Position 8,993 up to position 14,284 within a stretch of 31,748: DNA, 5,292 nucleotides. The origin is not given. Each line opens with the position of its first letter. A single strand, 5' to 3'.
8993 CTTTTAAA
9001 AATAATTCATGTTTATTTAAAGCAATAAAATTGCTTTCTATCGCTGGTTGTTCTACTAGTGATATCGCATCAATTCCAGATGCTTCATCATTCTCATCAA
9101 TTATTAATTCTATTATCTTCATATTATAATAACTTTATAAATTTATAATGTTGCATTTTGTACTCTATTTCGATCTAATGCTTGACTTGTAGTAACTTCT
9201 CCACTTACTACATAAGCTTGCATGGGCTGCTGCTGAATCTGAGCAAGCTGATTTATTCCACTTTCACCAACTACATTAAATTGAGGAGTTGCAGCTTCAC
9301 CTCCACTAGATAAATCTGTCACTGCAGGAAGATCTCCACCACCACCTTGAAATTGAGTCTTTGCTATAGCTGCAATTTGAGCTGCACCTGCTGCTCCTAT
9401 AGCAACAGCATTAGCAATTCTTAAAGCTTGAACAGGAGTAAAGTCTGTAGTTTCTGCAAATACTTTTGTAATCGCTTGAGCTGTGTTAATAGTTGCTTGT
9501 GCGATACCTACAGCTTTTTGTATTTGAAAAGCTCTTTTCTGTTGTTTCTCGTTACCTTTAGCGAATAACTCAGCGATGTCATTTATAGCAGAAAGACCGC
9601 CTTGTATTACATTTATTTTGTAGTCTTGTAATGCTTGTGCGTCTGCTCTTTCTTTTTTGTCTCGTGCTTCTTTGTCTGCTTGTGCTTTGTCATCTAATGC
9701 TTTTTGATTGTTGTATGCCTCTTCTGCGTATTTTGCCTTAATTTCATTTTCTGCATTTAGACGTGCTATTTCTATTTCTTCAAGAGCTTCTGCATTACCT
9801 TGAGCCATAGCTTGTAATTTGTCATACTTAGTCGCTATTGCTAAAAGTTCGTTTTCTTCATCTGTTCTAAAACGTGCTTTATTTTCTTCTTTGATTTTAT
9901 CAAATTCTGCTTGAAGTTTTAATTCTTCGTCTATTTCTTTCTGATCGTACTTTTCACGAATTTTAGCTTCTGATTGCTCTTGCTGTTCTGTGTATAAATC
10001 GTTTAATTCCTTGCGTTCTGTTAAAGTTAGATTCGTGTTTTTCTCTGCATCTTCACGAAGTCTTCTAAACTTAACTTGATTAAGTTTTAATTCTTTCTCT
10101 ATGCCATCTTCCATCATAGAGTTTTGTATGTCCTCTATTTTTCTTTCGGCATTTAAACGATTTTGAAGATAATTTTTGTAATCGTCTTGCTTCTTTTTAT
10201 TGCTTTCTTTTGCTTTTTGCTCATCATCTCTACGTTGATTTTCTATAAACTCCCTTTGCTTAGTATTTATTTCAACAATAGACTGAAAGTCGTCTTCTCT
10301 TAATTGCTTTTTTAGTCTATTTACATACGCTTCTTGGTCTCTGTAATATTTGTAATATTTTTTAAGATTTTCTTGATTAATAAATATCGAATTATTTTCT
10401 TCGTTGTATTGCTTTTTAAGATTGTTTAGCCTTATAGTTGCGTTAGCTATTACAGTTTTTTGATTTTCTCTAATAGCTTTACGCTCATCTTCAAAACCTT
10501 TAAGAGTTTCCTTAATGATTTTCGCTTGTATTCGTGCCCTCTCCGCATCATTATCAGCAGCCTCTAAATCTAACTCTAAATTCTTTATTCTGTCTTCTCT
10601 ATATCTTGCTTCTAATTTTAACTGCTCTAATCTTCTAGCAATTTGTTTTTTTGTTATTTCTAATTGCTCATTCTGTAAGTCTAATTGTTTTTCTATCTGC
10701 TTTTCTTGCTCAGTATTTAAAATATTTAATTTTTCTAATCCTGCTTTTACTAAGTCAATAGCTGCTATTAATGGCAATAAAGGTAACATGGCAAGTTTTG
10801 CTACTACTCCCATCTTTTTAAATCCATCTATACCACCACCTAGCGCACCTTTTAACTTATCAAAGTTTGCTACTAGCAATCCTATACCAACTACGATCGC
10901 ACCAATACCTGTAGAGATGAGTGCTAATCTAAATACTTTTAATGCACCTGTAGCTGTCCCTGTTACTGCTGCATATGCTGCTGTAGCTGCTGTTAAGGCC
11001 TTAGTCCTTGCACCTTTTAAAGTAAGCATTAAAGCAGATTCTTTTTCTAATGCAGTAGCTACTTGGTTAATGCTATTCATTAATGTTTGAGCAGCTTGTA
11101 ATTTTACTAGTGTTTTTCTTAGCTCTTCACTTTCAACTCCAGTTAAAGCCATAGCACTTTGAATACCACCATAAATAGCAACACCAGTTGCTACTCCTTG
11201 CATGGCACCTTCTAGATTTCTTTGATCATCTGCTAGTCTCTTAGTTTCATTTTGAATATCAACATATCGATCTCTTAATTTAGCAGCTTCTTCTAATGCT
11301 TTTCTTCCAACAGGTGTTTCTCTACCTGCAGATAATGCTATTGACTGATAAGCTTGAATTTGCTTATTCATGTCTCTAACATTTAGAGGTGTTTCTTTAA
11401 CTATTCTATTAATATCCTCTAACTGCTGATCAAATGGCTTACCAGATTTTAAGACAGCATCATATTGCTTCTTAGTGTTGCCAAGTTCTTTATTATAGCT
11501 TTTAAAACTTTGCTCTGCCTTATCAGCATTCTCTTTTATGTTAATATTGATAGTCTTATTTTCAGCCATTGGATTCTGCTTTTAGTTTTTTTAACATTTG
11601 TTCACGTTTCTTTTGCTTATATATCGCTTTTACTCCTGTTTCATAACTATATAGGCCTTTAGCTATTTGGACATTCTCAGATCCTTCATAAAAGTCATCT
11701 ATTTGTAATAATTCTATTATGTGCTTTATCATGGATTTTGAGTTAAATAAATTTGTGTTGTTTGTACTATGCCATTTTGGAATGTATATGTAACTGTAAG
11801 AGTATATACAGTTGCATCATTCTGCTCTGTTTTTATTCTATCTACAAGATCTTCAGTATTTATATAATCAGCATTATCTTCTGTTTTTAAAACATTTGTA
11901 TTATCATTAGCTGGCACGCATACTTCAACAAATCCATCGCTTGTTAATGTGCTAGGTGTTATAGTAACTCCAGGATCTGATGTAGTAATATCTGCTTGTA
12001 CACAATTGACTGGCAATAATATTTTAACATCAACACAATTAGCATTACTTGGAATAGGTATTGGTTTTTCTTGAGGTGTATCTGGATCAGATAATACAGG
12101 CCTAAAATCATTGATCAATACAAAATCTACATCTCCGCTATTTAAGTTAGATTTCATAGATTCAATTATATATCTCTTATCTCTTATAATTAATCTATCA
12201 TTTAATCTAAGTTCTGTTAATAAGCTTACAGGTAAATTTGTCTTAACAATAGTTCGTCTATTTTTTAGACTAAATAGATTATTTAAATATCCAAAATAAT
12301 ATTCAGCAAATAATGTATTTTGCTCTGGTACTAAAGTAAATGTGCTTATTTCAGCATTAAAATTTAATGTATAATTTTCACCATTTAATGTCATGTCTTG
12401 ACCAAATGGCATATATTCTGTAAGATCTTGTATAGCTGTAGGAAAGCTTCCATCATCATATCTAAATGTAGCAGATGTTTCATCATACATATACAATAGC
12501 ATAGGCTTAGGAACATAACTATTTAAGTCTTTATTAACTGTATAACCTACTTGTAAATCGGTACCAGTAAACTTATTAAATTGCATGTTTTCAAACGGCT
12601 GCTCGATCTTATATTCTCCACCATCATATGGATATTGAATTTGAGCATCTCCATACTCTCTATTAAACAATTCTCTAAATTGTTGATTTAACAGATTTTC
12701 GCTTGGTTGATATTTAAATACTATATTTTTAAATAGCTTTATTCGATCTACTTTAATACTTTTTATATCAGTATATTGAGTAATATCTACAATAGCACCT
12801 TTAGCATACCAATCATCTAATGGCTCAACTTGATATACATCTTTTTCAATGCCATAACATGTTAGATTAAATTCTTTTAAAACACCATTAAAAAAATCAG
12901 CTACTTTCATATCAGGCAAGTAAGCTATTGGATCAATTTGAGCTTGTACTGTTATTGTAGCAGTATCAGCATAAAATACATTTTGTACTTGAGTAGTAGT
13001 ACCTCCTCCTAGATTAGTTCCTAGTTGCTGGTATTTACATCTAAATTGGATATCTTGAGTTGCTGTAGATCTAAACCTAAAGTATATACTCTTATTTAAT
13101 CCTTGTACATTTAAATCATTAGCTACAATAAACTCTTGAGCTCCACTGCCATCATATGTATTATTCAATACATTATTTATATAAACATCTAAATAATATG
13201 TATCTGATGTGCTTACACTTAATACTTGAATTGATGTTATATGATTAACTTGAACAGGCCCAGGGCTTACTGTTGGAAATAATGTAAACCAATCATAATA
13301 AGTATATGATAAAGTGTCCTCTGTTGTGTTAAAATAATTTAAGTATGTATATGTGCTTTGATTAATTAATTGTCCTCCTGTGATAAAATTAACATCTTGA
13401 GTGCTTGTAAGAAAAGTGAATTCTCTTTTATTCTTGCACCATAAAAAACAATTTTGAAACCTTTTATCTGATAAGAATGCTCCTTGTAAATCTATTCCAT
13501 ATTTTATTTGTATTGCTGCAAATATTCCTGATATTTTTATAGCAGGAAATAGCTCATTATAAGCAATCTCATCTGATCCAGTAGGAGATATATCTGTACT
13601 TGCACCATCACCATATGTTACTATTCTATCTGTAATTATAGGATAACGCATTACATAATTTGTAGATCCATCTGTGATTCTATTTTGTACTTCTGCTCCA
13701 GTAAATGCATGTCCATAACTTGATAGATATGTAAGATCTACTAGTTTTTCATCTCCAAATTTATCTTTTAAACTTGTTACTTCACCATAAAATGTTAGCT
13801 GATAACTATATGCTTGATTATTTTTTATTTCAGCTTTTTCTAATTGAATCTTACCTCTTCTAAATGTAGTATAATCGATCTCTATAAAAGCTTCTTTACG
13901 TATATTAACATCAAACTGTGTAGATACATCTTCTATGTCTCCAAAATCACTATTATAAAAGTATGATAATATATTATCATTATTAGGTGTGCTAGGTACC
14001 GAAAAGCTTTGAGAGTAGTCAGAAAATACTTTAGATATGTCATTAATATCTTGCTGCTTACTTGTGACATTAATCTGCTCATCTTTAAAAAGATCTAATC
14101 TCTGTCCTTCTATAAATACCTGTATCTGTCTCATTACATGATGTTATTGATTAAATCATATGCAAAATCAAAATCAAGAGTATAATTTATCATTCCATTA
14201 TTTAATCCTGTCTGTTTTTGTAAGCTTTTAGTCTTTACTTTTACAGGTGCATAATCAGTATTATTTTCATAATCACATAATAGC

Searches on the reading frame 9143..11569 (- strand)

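Call 36: search_protein_families(library=phrogs, proteins=[window:9143-11569:-], max_evalue=0.001)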
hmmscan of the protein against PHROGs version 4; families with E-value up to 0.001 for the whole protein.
window:9143-11569:- (808 aa): 3 families
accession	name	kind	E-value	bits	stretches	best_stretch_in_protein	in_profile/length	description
phrog_1506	-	tail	3.7e-11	42.8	1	464-743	866-1179/1269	tail length tape measure protein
phrog_9483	-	tail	2.8e-09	37.1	1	543-746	415-591/657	tail length tape measure protein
phrog_21917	-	unknown function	4e-09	35.8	1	29-183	120-275/1395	-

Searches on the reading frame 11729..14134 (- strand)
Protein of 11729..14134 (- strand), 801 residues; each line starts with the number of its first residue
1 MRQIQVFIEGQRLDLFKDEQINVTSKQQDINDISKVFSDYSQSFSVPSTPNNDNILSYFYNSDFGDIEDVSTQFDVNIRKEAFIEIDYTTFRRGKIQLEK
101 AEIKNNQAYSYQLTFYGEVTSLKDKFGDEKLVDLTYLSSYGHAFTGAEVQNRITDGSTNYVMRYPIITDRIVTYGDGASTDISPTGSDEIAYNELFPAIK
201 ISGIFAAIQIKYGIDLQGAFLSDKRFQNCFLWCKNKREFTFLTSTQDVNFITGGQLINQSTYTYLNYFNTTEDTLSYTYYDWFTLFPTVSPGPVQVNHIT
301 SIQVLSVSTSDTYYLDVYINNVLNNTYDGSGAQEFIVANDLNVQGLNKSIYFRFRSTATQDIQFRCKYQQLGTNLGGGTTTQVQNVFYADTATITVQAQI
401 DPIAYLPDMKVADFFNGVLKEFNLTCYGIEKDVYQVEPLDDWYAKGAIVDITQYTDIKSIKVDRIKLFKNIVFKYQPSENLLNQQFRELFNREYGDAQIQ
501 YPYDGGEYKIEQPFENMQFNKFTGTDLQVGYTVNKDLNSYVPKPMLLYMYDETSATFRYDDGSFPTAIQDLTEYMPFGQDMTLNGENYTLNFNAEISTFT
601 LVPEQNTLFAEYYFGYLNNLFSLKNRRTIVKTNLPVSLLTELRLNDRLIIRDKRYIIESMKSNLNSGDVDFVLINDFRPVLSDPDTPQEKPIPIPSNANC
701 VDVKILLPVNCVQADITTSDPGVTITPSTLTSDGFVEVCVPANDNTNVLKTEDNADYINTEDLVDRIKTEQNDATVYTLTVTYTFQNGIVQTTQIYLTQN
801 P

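Call 36: search_protein_families(library=phrogs, proteins=[window:11729-14134:-], max_evalue=0.001)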
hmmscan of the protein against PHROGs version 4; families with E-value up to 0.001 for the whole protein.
window:11729-14134:- (801 aa): 1 family
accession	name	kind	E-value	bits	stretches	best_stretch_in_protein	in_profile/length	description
phrog_38559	-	unknown function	7.4e-68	230.6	1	3-686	2-655/754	-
